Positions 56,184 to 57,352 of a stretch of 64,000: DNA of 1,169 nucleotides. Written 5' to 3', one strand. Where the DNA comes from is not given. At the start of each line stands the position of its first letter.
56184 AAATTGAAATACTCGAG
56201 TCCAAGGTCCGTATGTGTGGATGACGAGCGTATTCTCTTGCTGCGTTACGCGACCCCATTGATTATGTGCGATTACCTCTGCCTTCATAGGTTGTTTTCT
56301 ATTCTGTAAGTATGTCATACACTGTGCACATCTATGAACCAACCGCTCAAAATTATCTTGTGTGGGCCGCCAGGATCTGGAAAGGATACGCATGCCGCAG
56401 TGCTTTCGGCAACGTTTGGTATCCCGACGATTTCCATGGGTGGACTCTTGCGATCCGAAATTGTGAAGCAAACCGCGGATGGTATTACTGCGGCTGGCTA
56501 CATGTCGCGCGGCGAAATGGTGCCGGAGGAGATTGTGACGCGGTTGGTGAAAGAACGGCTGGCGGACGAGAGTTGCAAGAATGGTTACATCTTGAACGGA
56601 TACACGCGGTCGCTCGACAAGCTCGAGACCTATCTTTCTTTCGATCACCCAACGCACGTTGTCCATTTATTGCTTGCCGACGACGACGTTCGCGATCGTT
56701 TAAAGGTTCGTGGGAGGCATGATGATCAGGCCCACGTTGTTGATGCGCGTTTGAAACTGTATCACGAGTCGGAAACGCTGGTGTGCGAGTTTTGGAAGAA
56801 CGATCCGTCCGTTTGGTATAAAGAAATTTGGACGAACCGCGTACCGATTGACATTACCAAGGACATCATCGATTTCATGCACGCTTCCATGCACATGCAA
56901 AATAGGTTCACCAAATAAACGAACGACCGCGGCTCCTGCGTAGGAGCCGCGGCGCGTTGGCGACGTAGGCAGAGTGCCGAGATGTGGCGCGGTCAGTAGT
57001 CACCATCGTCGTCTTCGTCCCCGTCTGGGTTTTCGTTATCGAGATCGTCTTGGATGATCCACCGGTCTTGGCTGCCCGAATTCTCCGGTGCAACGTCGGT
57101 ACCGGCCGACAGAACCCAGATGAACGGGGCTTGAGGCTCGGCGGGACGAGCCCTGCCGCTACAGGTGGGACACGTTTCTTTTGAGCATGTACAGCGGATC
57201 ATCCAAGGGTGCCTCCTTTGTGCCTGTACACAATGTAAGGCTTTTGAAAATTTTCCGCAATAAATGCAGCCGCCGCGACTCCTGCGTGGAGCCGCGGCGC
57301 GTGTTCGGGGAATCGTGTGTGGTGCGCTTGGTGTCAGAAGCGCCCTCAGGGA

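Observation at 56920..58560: Tandem array of four 'promoter - small Cys-motif ORF - GC hairpin' cassettes with a perfect 63-bp direct repeat, between adk and infB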

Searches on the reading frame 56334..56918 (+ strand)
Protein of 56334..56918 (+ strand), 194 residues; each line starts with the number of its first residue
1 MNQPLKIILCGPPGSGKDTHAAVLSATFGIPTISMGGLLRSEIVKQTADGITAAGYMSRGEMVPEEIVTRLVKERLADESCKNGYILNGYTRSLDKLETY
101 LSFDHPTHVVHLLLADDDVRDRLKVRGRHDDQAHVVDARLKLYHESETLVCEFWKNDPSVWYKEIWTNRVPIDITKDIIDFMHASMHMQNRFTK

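Call 11: find_encoding_contigs(protein=window:56334-56918:+, flank=10000, max_places=10)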
Protein window:56334-56918:+ (194 aa): 8 contigs read that carry it; 6 places shown.
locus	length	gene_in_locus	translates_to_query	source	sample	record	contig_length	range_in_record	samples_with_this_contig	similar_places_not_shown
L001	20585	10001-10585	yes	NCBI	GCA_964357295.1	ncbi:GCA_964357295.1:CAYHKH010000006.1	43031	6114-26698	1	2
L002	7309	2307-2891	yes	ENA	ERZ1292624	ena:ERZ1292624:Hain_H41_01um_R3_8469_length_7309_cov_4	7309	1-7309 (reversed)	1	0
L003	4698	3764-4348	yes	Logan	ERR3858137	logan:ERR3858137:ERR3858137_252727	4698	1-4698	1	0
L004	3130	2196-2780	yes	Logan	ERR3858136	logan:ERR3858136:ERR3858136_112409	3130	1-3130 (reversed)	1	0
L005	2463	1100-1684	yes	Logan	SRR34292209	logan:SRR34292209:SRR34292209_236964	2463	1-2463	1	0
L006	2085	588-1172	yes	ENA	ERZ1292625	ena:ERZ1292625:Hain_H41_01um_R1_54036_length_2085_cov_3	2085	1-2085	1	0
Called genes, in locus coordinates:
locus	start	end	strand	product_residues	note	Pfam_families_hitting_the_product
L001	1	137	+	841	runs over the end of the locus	PF00521:DNA_topoisoIV, PF03989:DNA_gyraseA_C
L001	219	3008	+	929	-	PF00226:DnaJ (faint), PF13446:RPT (faint)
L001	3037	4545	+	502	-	-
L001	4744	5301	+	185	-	PF01029:NusB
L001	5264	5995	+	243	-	PF14622:Ribonucleas_3_3, PF00636:Ribonuclease_3, PF00035:dsrm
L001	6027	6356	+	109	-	-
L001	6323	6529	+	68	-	-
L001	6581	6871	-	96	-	PF00216:Bac_DNA_binding, PF18291:HU-HIG (weak)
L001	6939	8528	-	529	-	PF12072:RNase_Y_N, PF00013:KH_1, PF22891:KH_PNO1_2nd (weak), PF01966:HD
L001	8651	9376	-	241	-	PF01509:TruB_N, PF16198:TruB_C_2 (weak)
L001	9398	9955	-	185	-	-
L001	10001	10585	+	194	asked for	PF13238:AAA_18 (weak), PF13671:AAA_33 (faint), PF00406:ADK, PF13207:AAA_17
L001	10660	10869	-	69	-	-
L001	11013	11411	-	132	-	-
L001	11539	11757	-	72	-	-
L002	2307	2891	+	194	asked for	PF13238:AAA_18 (weak), PF13671:AAA_33 (faint), PF00406:ADK, PF13207:AAA_17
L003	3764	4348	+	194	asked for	PF13238:AAA_18 (weak), PF13671:AAA_33 (faint), PF00406:ADK, PF13207:AAA_17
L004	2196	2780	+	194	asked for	PF13238:AAA_18 (weak), PF13671:AAA_33 (faint), PF00406:ADK, PF13207:AAA_17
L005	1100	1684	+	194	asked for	PF13238:AAA_18 (weak), PF13671:AAA_33 (faint), PF00406:ADK, PF13207:AAA_17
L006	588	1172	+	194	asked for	PF13238:AAA_18 (weak), PF13671:AAA_33 (faint), PF00406:ADK, PF13207:AAA_17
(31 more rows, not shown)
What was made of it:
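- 56334..56918 (+): adk, the flanking core gene, convergent with the cassettes. Pfam ADK in the called genes (call 11).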

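Call 29: find_related_loci(query=window:56334-56918:+, collection=genome_contigs, flank=8000)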
Query window:56334-56918:+ (194 aa) in genome_contigs; peptide patterns used: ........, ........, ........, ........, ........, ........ (x = any residue, [..] = any of these).
46 stretches matched a pattern; 5 encode a relative of the query (tblastn E <= 1e-3); 5 distinct loci.
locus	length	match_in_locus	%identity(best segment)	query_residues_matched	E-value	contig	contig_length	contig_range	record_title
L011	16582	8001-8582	95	1-194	5e-129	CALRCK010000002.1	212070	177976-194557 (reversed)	MAG: Candidatus Uhrbacteria bacterium isolate Ike-50m-33 genome assembly, contig: Ike-50-c15, whole genome shotgun seque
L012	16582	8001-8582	91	1-194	3e-124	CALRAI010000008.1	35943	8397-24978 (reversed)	MAG: Candidatus Uhrbacteria bacterium isolate MaH-04nov19-6 genome assembly, contig: MaH-04nov19-C2691, whole genome sho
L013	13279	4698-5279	81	1-194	1e-114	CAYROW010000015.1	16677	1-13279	MAG TPA_asm: uncultured Gammaproteobacteria bacterium isolate SRP192515_co2_1 genome assembly, contig: NODE_2837_length_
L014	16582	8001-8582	80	1-194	6e-113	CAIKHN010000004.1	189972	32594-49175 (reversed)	Candidatus Uhrbacteria bacterium isolate LJ-3-15m_bin-0684 genome assembly, contig: bin-0684:04/40, whole genome shotgun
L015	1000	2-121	90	155-194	9e-22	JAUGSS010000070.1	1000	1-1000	MAG: Methylococcaceae bacterium isolate ZUGMOB10 c_000000013426, whole genome shotgun sequence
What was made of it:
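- The samples are groundwater (calls 11, 29).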

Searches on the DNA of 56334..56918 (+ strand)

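Call 35: search_rna_families(sources=[L013, L014, L012, L011, L007], threshold=gathering)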
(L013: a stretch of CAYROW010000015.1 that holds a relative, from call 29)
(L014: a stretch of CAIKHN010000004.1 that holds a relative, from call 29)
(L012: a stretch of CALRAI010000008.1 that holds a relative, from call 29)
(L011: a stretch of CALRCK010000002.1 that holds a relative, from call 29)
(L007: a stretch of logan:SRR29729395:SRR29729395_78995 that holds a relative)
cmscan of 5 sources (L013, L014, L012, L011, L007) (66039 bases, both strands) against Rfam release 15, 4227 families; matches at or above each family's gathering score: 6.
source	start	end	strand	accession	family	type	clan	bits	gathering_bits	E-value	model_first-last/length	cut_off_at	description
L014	4011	4084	+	RF00005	tRNA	Gene; tRNA;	CL00001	70.9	29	1.8e-13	1-71/71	no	tRNA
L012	3685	3758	+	RF00005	tRNA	Gene; tRNA;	CL00001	70.9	29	1.8e-13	1-71/71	no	tRNA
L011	2997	3070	-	RF00005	tRNA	Gene; tRNA;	CL00001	70.9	29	1.8e-13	1-71/71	no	tRNA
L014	3866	3937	-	RF00005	tRNA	Gene; tRNA;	CL00001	70.8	29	1.9e-13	1-71/71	no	tRNA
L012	3407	3478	-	RF00005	tRNA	Gene; tRNA;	CL00001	70.8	29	1.9e-13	1-71/71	no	tRNA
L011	3272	3343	+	RF00005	tRNA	Gene; tRNA;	CL00001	70.8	29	1.9e-13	1-71/71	no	tRNA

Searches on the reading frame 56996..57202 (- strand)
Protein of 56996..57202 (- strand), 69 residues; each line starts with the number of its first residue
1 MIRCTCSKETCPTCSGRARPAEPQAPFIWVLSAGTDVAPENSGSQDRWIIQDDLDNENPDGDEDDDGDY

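Call 8: search_protein_families(library=pfam, max_evalue=1, proteins=[window:56996-57202:-])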
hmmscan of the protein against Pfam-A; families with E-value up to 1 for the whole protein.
seq(69 aa): 0 families

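Call 9: search_protein_families(library=phrogs, max_evalue=1, proteins=[window:56996-57202:-])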
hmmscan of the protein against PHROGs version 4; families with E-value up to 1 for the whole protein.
seq(69 aa): 0 families

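Call 14: find_homologous_proteins(query=window:56996-57202:-, max_evalue=0.01)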
Query seq(69 aa) (69 aa): 1 proteins with E <= 0.01 among 1 candidates.
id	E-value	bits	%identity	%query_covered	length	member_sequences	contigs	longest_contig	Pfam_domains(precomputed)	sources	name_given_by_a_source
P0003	2.9e-41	157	100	100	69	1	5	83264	-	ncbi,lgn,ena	-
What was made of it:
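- Tried and rejected: A finds only itself (call 14).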

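Call 56: find_homologous_proteins(query=A5, max_evalue=0.1)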
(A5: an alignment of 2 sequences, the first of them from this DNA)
Query A5 (2 sequences) (69 aa, profile of the alignment): 2 proteins with E <= 0.1 among 11 candidates.
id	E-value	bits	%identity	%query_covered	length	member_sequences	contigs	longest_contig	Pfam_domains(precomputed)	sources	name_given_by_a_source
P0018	5.3e-39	150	61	81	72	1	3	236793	-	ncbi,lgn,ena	ncbi:MAG: hypothetical protein AAB473_01290 [Patescibacteria group bacterium]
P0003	7.5e-38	146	100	100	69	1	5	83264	-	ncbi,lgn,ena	-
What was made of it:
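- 56993..57202 (-): Gene A, 69 aa, pI 4.05. N-terminal C-x-C-x4-C-P-x-C and an acidic tail. Its ribosome-binding site AAGGAGG lies 8 nt before the ATG. Only itself and C are found among 5.8 billion proteins (calls 14, 56).
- Tried and rejected: The A+C profile finds only A and C (call 56).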

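Call 83: search_protein_families(library=padloc, max_evalue=1, proteins=[window:56996-57202:-])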
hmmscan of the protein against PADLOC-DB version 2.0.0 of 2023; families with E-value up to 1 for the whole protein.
seq(69 aa): 0 families

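Call 84: search_protein_families(library=ncbifam, max_evalue=1, proteins=[window:56996-57202:-])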
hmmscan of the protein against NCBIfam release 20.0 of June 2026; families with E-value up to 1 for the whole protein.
seq(69 aa): 1 family
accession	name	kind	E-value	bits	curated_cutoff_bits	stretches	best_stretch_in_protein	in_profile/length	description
NF005841.0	PRK07758.1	equivalog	0.2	12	115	1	10-43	21-54/95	hypothetical protein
